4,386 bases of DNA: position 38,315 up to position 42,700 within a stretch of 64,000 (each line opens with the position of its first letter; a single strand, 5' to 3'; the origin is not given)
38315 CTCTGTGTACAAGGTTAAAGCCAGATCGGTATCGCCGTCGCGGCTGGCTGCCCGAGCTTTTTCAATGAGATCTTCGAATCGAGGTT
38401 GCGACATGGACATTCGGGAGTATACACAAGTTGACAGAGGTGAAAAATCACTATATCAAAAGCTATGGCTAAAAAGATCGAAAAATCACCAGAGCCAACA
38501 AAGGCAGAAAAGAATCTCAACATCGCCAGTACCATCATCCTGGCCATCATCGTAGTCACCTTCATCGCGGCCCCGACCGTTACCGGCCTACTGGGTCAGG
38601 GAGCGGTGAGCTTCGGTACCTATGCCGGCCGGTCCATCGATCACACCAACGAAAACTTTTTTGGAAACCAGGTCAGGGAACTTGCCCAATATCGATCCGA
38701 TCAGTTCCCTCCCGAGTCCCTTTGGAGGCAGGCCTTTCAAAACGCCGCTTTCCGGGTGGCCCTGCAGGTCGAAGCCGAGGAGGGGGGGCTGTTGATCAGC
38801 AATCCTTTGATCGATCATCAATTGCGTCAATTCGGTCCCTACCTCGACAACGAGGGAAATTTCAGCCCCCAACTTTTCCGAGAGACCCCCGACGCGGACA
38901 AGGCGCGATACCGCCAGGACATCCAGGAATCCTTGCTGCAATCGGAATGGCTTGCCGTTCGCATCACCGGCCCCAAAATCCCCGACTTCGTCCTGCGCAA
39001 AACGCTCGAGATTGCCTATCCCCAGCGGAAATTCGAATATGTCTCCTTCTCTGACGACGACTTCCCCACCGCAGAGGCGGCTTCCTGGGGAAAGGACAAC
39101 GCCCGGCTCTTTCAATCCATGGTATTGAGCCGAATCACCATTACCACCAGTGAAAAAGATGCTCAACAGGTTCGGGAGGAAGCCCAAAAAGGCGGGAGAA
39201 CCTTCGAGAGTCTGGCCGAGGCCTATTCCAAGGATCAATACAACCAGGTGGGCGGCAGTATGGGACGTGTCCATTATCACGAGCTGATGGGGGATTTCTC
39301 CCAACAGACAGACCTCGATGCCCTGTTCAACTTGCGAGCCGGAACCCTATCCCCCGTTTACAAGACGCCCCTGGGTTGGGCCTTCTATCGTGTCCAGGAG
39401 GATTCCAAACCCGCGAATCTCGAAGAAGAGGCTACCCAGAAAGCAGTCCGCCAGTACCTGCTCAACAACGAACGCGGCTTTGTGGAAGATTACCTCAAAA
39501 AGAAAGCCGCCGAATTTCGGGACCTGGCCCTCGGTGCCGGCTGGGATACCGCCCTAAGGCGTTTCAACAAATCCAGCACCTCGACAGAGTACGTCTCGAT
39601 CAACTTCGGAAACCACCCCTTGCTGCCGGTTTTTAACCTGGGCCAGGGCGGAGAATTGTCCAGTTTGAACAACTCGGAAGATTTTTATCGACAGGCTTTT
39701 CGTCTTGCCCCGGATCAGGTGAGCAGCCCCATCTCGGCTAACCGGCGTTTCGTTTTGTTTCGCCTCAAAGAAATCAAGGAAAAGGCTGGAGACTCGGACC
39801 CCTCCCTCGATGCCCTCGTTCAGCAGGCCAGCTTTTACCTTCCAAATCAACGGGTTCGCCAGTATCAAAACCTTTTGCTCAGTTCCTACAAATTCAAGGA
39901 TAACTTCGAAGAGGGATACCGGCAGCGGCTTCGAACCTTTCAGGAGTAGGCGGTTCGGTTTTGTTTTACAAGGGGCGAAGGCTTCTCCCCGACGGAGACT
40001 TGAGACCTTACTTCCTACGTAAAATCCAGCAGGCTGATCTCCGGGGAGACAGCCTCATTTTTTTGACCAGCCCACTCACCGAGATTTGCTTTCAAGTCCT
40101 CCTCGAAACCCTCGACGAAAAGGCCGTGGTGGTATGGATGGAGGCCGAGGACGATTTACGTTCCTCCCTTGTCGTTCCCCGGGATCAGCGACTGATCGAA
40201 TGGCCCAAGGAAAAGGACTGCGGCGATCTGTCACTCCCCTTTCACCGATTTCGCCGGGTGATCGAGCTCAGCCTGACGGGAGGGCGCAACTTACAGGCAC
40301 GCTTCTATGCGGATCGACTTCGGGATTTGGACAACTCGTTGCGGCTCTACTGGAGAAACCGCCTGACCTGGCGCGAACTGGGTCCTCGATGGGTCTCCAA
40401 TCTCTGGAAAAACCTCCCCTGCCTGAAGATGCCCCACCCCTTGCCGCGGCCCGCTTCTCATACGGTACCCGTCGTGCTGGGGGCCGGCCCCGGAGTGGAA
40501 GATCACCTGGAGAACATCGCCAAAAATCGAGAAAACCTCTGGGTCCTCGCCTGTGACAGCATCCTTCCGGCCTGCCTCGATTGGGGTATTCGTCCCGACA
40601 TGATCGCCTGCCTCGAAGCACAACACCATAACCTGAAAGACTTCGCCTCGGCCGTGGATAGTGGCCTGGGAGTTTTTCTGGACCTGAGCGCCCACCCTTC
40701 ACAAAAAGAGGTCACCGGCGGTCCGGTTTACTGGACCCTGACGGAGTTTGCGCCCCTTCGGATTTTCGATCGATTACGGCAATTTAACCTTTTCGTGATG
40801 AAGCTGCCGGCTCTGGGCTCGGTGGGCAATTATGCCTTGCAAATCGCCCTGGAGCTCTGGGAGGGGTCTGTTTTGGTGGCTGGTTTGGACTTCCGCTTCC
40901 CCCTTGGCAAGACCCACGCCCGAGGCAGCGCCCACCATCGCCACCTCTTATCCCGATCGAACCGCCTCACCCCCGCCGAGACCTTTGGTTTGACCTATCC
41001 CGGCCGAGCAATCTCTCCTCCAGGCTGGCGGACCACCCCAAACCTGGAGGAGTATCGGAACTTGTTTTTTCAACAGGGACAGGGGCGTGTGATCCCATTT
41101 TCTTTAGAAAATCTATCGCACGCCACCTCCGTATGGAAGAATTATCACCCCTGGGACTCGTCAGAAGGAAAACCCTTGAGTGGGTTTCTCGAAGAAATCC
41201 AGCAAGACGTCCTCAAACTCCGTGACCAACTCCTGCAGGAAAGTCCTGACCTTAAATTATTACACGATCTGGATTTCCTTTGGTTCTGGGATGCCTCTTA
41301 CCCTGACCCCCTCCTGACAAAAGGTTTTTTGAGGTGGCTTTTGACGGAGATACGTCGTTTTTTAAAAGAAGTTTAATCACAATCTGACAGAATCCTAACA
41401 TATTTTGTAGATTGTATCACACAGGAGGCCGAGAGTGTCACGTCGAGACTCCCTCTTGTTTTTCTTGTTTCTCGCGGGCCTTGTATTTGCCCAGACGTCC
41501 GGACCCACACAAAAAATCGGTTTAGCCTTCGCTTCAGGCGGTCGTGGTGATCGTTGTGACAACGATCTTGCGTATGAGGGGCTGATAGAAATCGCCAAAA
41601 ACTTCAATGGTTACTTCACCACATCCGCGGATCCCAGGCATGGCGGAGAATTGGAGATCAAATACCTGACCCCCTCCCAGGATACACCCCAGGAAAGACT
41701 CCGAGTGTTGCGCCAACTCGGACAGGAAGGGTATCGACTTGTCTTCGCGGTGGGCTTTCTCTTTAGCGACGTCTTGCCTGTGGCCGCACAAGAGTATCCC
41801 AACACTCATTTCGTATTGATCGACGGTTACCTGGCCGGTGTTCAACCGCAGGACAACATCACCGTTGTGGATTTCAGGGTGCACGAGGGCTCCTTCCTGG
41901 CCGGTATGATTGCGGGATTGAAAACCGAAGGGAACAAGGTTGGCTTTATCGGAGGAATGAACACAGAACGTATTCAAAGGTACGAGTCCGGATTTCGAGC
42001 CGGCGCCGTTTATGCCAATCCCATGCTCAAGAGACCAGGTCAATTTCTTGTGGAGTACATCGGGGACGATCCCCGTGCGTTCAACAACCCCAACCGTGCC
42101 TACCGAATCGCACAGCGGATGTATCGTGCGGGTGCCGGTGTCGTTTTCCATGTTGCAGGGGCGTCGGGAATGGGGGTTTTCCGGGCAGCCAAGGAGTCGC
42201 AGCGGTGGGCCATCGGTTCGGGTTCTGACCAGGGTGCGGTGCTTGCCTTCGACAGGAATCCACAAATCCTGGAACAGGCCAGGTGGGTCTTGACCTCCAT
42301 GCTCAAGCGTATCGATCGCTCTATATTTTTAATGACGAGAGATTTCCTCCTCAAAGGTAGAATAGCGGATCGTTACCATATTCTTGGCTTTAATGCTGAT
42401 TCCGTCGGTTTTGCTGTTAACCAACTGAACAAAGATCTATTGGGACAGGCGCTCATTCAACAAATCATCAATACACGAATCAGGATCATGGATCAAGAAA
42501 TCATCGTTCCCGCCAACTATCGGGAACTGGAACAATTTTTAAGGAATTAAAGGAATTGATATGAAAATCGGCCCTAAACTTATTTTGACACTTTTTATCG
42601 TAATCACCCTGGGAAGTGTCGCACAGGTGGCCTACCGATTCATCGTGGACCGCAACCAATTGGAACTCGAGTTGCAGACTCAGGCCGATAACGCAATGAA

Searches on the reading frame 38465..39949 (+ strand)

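Call 85: search_protein_families(library=pfam, proteins=[window:38465-39949:+], max_evalue=0.00001)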
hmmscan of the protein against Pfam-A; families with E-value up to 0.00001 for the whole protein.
window:38465-39949:+ (494 aa): 4 families
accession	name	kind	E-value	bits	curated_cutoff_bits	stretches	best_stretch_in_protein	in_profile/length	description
PF13145.12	Rotamase_2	-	7.7e-14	53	27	1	215-321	16-118/121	PPIC-type PPIASE domain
PF00639.27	Rotamase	-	2.5e-12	48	21.7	1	228-310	17-95/97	PPIC-type PPIASE domain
PF13616.12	Rotamase_3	-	3.1e-08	34.6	22.5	1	229-310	36-112/116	PPIC-type PPIASE domain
PF13624.11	SurA_N_3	-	9.1e-07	29.3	27.2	1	19-159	11-158/162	SurA-like N-terminal domain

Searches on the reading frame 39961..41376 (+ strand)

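Call 85: search_protein_families(library=pfam, proteins=[window:39961-41376:+], max_evalue=0.00001)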
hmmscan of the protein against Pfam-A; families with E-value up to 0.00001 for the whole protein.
window:39961-41376:+ (471 aa): 1 family
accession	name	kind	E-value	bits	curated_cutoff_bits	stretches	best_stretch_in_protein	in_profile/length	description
PF01973.23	MptE-like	-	4e-21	76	34.6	1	150-313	5-168/171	6-hydroxymethylpterin diphosphokinase MptE-like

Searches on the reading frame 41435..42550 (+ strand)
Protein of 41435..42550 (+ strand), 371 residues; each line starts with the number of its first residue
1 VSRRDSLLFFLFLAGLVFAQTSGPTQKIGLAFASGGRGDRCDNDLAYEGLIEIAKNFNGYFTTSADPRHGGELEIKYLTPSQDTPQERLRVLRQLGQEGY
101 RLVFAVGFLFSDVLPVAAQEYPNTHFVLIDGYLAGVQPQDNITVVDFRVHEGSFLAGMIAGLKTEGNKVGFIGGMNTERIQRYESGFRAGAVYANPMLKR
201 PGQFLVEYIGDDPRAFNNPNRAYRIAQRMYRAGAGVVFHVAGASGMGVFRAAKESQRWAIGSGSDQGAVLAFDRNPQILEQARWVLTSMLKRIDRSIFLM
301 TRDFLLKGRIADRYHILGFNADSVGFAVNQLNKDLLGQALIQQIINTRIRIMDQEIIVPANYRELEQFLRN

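Call 57: search_protein_families(library=pfam, proteins=[window:41435-42550:+], max_evalue=0.001)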
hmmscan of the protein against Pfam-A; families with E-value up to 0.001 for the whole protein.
window:41435-42550:+ (371 aa): 1 family
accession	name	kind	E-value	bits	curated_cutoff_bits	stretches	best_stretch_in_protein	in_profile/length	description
PF02608.20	Bmp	-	4.4e-48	164.3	24.1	1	32-361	7-300/301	ABC transporter substrate-binding protein PnrA-like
